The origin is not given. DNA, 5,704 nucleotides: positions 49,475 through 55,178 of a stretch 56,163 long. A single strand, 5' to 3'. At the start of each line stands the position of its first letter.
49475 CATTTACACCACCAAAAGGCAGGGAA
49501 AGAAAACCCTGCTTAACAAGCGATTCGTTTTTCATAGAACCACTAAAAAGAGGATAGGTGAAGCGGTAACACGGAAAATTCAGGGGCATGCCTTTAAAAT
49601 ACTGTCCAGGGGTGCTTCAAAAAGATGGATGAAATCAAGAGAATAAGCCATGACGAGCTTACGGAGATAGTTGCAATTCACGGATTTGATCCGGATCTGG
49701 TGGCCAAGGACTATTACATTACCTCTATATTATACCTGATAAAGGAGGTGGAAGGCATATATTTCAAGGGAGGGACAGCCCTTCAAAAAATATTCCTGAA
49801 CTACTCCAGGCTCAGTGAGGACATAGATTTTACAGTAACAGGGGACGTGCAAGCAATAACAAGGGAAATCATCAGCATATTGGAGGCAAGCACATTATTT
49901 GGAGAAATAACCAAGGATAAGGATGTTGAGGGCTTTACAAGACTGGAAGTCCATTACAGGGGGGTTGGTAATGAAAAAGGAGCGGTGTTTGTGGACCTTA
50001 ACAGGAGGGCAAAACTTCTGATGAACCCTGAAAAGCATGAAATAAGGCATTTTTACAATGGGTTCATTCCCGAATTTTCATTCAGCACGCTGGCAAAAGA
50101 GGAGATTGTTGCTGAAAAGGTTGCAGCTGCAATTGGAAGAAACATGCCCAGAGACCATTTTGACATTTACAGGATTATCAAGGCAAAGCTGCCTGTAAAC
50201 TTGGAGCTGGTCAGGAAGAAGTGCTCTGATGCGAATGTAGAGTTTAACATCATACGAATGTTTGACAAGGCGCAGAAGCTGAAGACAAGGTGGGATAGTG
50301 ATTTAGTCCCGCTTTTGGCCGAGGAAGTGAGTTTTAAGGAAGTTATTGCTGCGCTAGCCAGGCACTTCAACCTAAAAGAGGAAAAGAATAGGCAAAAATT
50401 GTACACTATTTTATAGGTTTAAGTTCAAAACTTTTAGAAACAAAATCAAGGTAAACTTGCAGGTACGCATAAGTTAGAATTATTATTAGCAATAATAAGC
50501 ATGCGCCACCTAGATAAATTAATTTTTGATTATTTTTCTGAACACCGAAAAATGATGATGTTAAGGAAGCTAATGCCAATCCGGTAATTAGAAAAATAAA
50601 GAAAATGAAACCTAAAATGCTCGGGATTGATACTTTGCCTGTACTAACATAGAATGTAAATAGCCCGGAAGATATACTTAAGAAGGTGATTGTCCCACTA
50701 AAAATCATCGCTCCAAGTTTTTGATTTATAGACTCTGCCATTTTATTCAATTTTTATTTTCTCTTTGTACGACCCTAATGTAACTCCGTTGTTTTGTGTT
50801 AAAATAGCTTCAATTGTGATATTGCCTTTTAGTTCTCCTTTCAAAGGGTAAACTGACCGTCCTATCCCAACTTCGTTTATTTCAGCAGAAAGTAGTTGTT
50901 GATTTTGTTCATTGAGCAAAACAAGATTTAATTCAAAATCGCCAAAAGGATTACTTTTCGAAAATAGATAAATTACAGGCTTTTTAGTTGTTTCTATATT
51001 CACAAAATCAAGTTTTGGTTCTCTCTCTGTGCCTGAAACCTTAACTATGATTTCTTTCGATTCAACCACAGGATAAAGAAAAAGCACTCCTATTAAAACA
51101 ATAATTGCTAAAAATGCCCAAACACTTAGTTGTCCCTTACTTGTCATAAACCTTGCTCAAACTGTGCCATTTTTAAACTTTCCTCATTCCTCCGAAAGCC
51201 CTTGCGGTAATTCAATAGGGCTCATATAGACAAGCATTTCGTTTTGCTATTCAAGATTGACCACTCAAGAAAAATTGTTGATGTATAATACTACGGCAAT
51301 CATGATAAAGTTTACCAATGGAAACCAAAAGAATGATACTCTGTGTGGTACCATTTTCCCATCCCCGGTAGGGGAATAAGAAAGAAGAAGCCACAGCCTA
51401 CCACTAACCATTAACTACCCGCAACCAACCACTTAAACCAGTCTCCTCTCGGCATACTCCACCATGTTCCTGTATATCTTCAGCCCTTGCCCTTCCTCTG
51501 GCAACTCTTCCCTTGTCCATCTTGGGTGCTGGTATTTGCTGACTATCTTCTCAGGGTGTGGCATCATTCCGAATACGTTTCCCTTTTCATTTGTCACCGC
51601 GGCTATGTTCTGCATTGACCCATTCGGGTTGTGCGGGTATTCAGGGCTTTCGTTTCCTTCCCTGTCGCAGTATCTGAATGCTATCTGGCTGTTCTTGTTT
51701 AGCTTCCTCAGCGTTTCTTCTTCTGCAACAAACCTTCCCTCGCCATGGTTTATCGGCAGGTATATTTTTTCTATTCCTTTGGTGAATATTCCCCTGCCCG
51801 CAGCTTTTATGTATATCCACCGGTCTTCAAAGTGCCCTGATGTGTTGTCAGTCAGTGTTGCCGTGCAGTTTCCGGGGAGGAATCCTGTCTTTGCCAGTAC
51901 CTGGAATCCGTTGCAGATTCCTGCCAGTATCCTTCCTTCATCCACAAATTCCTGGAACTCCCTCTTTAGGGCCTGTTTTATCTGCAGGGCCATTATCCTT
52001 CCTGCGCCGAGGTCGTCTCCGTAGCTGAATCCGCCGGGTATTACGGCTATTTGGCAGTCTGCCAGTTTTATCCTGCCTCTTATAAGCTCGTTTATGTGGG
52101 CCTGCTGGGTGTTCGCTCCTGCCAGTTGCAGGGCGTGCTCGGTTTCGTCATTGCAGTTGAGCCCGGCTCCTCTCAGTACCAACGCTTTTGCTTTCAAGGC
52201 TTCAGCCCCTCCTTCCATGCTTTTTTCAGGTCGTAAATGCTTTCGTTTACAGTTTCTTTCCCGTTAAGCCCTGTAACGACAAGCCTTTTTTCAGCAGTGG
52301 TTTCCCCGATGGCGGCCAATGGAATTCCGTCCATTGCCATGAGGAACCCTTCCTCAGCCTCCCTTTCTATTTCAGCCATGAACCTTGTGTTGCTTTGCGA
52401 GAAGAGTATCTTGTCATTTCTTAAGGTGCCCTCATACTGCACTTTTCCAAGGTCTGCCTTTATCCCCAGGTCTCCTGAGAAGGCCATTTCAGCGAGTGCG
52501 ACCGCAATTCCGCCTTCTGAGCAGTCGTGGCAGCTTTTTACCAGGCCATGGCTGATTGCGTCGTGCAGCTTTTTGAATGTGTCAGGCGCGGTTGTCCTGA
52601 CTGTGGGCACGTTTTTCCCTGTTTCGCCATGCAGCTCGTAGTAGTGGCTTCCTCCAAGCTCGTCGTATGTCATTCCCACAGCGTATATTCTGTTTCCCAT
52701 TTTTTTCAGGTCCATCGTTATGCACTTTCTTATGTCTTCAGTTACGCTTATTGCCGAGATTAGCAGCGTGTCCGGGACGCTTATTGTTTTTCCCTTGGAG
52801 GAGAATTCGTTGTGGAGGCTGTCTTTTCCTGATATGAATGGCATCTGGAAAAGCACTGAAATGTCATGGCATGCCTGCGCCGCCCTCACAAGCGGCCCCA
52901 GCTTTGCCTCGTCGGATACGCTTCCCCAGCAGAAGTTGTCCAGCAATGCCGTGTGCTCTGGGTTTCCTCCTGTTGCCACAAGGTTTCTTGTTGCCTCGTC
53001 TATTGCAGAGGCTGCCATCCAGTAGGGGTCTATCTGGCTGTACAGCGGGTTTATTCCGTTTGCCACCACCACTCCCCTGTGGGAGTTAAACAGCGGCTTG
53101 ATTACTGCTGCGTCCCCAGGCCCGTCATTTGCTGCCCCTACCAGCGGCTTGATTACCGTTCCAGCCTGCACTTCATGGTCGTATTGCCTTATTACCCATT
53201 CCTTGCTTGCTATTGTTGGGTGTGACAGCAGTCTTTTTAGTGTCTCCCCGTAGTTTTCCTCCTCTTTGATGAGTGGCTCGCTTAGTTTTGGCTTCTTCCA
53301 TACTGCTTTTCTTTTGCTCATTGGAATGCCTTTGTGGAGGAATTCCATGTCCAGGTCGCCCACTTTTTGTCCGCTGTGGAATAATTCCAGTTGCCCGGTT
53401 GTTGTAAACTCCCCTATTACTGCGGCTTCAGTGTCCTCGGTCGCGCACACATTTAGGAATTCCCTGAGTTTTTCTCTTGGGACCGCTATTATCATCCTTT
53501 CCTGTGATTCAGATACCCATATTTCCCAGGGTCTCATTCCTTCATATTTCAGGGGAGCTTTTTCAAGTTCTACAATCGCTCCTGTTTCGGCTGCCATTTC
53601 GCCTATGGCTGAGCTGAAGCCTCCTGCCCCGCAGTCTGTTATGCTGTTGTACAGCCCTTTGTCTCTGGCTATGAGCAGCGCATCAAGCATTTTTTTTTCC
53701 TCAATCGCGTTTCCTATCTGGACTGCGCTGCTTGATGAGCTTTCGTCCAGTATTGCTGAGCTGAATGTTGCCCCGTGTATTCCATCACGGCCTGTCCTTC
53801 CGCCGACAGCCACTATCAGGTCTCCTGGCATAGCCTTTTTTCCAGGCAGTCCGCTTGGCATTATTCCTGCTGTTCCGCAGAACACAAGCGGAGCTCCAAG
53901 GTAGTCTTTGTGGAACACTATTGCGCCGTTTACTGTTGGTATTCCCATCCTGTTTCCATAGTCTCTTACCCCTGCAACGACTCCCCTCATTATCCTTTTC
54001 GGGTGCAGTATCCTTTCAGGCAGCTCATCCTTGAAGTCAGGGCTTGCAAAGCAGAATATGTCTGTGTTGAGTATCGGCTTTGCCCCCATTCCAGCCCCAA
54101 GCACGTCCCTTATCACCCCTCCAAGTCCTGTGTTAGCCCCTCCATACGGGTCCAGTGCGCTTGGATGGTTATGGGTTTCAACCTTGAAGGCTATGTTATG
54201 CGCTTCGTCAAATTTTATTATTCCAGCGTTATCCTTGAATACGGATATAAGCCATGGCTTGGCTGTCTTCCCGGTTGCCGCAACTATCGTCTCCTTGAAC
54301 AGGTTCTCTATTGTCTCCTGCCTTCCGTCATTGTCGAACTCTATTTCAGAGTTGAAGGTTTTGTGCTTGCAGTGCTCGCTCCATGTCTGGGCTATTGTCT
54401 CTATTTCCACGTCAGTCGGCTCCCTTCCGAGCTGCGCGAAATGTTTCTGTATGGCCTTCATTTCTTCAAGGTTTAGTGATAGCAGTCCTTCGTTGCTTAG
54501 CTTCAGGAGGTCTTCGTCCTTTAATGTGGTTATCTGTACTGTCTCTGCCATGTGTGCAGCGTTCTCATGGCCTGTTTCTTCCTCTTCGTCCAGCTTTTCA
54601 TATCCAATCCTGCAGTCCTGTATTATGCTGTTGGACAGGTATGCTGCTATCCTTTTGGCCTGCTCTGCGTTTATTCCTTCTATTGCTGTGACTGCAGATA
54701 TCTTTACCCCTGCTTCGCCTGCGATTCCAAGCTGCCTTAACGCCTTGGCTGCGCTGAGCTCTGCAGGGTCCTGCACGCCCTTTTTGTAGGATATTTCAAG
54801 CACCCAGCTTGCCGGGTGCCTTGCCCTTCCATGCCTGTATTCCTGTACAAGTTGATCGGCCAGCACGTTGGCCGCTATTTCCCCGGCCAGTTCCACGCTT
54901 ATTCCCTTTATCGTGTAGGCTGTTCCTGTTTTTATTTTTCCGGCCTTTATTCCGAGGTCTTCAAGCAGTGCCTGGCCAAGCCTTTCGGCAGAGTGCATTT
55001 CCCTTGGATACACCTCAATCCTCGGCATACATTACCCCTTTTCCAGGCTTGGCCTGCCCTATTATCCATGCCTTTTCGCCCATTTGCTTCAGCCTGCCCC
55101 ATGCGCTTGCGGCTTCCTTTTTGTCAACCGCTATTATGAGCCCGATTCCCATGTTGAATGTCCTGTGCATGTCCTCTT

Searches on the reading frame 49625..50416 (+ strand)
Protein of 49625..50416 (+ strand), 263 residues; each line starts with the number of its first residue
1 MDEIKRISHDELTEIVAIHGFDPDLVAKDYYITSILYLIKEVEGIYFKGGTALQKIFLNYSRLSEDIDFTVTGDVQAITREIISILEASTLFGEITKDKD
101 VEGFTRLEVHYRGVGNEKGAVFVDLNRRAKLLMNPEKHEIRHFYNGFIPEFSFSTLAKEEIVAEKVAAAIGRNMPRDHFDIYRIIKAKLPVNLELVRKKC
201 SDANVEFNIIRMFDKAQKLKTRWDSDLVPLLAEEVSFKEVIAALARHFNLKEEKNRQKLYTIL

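Call 35: search_protein_families(library=pfam, proteins=[window:49625-50416:+], max_evalue=0.01)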
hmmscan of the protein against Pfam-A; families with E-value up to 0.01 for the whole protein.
window:49625-50416:+ (263 aa): 1 family
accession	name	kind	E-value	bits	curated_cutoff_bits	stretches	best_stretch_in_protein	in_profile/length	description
PF08843.17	AbiEii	-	4.7e-26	92.6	22.5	1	43-239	13-234/238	Nucleotidyl transferase AbiEii toxin, Type IV TA system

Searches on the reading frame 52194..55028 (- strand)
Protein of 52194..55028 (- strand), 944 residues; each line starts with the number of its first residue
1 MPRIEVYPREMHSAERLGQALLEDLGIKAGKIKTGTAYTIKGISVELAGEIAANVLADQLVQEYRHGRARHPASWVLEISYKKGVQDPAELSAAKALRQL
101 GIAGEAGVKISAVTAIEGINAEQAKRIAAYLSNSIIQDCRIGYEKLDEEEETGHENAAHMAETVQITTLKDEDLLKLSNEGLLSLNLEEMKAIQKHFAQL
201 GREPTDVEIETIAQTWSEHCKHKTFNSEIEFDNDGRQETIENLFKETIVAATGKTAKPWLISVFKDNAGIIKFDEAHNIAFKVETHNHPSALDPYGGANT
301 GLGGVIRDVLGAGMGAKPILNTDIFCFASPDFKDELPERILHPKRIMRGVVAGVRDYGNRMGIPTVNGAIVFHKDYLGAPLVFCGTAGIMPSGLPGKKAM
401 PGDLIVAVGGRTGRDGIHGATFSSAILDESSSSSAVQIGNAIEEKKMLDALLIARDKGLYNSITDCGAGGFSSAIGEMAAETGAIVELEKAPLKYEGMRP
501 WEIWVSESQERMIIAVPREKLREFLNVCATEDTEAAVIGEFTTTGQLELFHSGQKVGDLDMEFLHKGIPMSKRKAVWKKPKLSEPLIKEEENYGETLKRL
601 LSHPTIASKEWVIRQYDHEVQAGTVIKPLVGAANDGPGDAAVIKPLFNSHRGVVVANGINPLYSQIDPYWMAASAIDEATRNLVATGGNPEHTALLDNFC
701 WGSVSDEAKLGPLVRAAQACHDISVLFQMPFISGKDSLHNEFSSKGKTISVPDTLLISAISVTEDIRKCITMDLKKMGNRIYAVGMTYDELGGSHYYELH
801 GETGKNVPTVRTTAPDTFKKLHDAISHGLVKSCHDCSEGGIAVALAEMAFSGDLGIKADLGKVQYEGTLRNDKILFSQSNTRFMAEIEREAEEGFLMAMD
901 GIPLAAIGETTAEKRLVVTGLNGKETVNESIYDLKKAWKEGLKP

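Call 35: search_protein_families(library=pfam, proteins=[window:52194-55028:-], max_evalue=0.01)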
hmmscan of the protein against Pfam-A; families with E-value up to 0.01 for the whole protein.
window:52194-55028:- (944 aa): 5 families
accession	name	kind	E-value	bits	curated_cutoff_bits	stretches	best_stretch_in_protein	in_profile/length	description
PF02769.27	AIRS_C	-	3.5e-52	177.1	23.1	2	401-550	2-154/156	AIR synthase related protein, C-terminal domain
PF00586.29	AIRS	-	4.6e-29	101.5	24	2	266-390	2-112/112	AIR synthase related protein, N-terminal domain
PF18072.6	FGAR-AT_linker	-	2.8e-19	69.8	26.6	1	176-223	3-50/50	Formylglycinamide ribonucleotide amidotransferase linker domain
PF22689.1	FGAR-AT_PurM_N-like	-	0.00028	21.1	27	1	608-761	1-159/160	FGAR-AT PurM_N-like domain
PF02700.19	PurS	-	0.0074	16.9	22.2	0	77-141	4-75/77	Phosphoribosylformylglycinamidine (FGAM) synthase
